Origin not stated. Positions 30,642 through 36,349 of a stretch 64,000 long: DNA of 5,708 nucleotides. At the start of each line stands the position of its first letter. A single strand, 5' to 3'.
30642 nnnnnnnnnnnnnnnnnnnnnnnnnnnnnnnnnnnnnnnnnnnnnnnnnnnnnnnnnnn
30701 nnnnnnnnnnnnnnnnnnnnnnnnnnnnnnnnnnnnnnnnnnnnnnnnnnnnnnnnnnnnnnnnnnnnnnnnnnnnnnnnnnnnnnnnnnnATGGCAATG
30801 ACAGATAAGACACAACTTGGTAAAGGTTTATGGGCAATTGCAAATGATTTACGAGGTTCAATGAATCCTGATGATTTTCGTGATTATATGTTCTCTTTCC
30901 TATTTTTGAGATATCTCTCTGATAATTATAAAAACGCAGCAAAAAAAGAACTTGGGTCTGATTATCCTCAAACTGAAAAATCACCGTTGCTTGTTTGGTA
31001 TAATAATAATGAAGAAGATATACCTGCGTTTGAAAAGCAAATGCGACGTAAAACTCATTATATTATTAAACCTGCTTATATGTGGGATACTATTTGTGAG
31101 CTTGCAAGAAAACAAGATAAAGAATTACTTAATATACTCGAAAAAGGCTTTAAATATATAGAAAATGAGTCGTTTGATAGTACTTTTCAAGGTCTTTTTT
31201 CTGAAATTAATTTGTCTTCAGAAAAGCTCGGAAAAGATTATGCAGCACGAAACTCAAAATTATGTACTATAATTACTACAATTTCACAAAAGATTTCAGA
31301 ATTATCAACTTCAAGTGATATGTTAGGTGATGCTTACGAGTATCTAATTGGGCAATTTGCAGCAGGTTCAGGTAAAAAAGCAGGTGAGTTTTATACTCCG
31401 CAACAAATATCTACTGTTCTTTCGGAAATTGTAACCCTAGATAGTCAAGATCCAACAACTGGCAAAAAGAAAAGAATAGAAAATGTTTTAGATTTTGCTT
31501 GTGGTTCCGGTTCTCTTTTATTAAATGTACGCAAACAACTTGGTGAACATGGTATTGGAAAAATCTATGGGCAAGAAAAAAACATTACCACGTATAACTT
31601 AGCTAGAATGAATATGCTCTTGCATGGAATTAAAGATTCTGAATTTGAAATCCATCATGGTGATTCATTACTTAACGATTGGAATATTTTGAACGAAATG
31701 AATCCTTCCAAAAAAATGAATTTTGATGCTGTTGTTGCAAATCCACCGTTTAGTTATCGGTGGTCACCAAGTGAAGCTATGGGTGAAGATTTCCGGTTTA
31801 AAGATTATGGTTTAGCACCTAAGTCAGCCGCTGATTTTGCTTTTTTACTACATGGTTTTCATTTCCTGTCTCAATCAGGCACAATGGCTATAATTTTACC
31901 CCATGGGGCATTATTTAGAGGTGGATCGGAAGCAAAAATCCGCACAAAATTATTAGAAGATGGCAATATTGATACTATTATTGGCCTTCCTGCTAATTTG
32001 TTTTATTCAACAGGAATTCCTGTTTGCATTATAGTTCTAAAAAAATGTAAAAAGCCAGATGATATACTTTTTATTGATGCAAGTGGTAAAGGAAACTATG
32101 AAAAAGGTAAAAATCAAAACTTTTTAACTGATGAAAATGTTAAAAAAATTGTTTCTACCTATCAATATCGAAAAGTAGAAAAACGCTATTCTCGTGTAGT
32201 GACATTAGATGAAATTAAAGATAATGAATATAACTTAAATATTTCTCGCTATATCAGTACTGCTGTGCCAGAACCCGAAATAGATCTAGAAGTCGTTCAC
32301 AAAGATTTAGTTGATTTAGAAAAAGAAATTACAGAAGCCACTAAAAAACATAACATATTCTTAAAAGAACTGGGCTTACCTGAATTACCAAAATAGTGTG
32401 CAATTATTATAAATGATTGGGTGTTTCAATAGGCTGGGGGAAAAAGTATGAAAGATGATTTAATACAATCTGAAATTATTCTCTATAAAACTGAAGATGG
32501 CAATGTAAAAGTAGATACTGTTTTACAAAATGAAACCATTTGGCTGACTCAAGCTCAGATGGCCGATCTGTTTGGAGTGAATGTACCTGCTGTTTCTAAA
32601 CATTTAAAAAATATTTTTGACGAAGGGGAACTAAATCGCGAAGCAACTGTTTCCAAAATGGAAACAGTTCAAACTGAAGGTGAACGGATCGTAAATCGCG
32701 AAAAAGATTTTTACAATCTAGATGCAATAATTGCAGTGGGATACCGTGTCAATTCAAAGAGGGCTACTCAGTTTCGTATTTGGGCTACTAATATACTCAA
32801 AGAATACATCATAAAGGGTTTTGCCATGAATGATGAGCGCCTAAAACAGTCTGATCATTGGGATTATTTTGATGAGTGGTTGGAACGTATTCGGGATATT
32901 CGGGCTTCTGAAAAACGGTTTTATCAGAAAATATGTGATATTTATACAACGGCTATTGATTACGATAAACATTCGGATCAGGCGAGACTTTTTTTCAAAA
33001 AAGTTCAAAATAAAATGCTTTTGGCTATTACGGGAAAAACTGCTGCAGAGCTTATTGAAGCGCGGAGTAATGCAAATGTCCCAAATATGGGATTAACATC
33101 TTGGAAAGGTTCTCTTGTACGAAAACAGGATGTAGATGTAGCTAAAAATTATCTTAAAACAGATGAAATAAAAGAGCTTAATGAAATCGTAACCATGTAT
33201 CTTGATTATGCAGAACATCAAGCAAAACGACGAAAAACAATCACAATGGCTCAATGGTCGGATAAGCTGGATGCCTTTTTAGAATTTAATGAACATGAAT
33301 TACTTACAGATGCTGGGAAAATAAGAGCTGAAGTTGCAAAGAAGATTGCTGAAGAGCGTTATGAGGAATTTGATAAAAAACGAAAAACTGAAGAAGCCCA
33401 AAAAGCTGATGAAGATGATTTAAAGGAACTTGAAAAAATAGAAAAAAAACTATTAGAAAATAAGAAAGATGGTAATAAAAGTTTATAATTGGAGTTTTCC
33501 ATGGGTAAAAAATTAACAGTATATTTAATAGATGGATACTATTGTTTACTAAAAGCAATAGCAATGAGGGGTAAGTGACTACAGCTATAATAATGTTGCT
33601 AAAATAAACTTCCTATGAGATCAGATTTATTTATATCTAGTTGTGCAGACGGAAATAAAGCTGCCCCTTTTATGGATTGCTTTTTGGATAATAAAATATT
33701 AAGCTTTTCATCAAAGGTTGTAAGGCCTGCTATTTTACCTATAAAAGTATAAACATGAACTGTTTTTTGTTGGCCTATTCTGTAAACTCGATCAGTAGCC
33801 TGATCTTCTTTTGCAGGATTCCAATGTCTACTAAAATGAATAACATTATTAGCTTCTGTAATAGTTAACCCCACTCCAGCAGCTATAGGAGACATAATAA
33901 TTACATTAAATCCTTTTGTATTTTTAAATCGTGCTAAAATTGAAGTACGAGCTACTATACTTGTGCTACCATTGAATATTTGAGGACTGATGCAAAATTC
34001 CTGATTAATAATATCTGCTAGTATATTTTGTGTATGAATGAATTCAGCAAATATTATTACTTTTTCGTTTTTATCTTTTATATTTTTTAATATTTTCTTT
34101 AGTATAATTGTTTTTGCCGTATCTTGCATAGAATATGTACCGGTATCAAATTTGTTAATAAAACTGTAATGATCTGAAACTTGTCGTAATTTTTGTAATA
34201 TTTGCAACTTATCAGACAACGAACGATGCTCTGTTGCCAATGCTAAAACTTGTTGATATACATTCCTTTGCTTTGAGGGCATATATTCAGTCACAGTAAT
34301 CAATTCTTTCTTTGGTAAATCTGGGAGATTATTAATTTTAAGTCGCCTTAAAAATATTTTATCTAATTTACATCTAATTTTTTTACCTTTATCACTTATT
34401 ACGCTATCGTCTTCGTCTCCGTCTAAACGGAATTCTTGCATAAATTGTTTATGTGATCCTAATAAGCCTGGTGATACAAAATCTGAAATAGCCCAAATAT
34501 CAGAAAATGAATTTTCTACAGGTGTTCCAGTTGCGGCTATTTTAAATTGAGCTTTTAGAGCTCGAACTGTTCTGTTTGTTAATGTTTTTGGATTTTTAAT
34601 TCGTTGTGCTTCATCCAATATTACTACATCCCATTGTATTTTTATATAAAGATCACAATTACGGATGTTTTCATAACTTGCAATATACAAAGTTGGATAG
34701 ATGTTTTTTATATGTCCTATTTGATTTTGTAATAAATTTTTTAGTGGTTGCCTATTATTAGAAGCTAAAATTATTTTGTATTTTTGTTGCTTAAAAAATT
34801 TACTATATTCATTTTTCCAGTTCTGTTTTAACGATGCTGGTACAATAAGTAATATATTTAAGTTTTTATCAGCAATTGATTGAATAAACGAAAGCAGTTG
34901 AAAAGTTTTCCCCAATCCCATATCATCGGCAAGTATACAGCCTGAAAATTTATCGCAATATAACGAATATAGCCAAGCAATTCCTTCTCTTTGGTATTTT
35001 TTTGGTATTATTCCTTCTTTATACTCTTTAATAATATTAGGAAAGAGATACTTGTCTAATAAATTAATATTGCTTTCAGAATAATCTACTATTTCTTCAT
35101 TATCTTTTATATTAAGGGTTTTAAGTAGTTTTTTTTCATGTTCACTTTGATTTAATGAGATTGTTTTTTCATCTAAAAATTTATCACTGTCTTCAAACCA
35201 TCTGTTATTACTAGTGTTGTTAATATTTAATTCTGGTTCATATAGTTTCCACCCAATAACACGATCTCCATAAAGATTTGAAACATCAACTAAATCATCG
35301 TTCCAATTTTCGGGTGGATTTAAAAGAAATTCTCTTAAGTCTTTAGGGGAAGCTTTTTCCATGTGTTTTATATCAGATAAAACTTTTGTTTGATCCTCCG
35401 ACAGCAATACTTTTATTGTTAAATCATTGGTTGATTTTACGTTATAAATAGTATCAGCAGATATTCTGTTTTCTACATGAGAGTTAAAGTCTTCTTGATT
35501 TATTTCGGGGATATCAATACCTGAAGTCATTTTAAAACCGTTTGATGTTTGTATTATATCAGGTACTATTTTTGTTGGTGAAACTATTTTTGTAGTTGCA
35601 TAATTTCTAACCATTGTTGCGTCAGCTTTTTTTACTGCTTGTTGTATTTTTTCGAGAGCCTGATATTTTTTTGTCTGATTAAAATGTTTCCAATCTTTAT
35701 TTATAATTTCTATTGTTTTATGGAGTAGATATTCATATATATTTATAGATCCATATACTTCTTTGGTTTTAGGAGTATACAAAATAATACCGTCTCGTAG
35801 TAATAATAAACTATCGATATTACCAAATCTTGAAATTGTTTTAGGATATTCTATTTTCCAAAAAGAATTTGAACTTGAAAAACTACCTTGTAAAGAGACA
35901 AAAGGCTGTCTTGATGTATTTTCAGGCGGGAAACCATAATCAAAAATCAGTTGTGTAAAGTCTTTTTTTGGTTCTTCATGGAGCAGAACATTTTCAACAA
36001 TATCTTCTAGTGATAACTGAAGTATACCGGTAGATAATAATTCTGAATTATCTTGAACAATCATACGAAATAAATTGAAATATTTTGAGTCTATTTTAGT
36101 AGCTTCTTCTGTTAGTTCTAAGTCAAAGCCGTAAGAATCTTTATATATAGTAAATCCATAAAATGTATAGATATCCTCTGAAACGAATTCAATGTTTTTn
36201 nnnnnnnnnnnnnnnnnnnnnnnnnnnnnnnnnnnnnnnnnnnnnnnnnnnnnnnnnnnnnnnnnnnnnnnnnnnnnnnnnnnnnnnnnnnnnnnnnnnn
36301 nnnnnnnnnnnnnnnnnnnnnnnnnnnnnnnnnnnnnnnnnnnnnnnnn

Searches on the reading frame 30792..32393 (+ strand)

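Call 61: search_protein_families(library=pfam, proteins=[window:30792-32393:+], max_evalue=0.00001)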
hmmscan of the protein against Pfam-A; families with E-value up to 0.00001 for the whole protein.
window:30792-32393:+ (534 aa): 3 families
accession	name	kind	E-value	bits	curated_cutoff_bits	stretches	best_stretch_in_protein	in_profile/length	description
PF02384.22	N6_Mtase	-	1.2e-105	353.7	20.4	1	174-491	2-306/311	N-6 DNA Methylase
PF12161.14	HsdM_N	-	2.9e-22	80.2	24.5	1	10-164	2-135/135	HsdM N-terminal domain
PF07669.17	Eco57I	-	1.4e-10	42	25.3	1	258-399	3-165/171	Eco57I restriction-modification methylase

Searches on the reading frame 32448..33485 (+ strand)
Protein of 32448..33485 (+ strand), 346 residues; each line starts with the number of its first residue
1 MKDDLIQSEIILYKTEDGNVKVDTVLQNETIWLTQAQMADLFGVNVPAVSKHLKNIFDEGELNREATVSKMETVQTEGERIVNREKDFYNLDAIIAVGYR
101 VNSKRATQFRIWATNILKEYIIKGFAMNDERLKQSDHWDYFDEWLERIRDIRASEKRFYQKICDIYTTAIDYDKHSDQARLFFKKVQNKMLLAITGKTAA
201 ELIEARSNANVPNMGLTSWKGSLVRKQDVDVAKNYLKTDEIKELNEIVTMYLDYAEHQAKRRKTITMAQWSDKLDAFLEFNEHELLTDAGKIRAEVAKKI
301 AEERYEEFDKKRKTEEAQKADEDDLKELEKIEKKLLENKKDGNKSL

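Call 61: search_protein_families(library=pfam, proteins=[window:32448-33485:+], max_evalue=0.00001)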
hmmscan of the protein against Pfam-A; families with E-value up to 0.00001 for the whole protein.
window:32448-33485:+ (346 aa): 1 family
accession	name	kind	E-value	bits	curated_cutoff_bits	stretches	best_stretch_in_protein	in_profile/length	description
PF13310.11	Virulence_RhuM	-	6.2e-112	373.4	33.7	1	66-315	1-251/252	Virulence protein RhuM family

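Call 62: search_protein_families(library=padloc, proteins=[window:32448-33485:+], max_evalue=0.00001)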
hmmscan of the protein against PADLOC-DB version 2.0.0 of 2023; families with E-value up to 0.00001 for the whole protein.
window:32448-33485:+ (346 aa): 38 families (the best 25 are shown)
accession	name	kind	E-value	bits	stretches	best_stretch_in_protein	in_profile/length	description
PDLC04852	PDC-S05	-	5.5e-145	480.6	1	6-340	9-344/346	-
PDLC04853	PDC-S05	-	1.6e-144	479.2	1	7-338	5-332/336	-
PDLC04851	PDC-S05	-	1.4e-139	463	1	7-333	9-336/342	-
PDLC04868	PDC-S05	-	4.1e-130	431.7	1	7-318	5-322/335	-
PDLC04843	PDC-S05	-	2.8e-119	396.2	1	7-334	5-325/330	-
PDLC04871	PDC-S05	-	3.9e-119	396.6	1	5-318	128-444/468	-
PDLC04864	PDC-S05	-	4.4e-110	365.3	1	63-335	2-273/277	-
PDLC04870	PDC-S05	-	1e-85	284.4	1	7-209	8-209/214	-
PDLC04876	PDC-S05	-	4.9e-76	252.3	1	1-169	1-171/174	-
PDLC04854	PDC-S05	-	5e-59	197.5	1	8-203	4-202/212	-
PDLC04965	PDC-S23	-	4e-58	195.4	1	7-205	4-206/327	-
PDLC04872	PDC-S05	-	5e-58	193.2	1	3-137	3-134/152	-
PDLC04964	PDC-S23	-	1.4e-55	186.8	1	7-205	3-205/331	-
PDLC04858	PDC-S05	-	5.6e-53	176.4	1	7-137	4-131/138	-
PDLC04879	PDC-S05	-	5.6e-49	165.1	1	7-136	4-131/285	-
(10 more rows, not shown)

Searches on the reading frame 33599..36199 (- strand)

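Call 61: search_protein_families(library=pfam, proteins=[window:33599-36199:-], max_evalue=0.00001)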
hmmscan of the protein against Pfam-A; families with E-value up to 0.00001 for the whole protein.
window:33599-36199:- (866 aa): 4 families
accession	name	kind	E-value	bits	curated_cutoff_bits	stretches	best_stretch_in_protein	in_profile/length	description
PF00176.29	SNF2-rel_dom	-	2.2e-50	171.8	24.9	1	402-677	1-287/290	SNF2-related domain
PF00271.37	Helicase_C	-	5.5e-17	62.4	23.5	1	699-809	5-110/110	Helicase conserved C-terminal domain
PF04851.21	ResIII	-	4e-10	40.3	22.5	1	399-561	4-163/164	Type III restriction enzyme, res subunit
PF16203.11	ERCC3_RAD25_C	-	9.3e-08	32.1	27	1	701-812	50-152/248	ERCC3/RAD25/XPB C-terminal helicase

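Call 62: search_protein_families(library=padloc, proteins=[window:33599-36199:-], max_evalue=0.00001)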
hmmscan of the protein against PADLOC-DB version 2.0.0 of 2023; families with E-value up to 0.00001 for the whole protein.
window:33599-36199:- (866 aa): 34 families (the best 25 are shown)
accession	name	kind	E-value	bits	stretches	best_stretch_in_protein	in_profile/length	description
PDLC00631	ZorD1|ZorD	-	2.6e-174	579.8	2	346-866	388-928/1071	"SWI2/SNF2 helicase, Mrr-like nuclease"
PDLC00633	ZorD1|ZorD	-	5.2e-133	443.1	1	353-859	395-896/908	"SWI2/SNF2 helicase, Mrr-like nuclease"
PDLC00632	ZorD1|ZorD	-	2e-131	438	1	341-860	534-1090/1101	"SWI2/SNF2 helicase, Mrr-like nuclease"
PDLC00629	ZorD1|ZorD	-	2.1e-125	417.9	1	352-860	439-967/1012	"SWI2/SNF2 helicase, Mrr-like nuclease"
PDLC00634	ZorD1|ZorD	-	6.7e-120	399.7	1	355-852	451-973/1208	"SWI2/SNF2 helicase, Mrr-like nuclease"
PDLC00627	ZorD1|ZorD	-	2.1e-113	378.2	2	504-851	609-992/1006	"SWI2/SNF2 helicase, Mrr-like nuclease"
PDLC00628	ZorD1|ZorD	-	2.3e-112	374.7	1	353-820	470-943/1171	"SWI2/SNF2 helicase, Mrr-like nuclease"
PDLC02854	DpdE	-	9.2e-80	266.8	1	363-848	546-1062/1083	DpdE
PDLC00630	ZorD1|ZorD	-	1.1e-75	253.7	2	503-851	269-650/817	"SWI2/SNF2 helicase, Mrr-like nuclease"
PDLC02842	DpdE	-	8.6e-73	243.6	1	400-822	703-1129/1176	DpdE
PDLC02850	DpdE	-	7e-55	184.5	1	399-843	805-1237/1282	DpdE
PDLC02845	DpdE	-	8.7e-52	174.2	1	400-844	845-1269/1293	DpdE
PDLC02849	DpdE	-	3.9e-48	162.2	1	400-849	402-842/857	DpdE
PDLC02851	DpdE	-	1.7e-40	136.7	1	400-835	599-1022/1055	DpdE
PDLC02848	DpdE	-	1.1e-30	104.3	1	399-722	357-674/856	DpdE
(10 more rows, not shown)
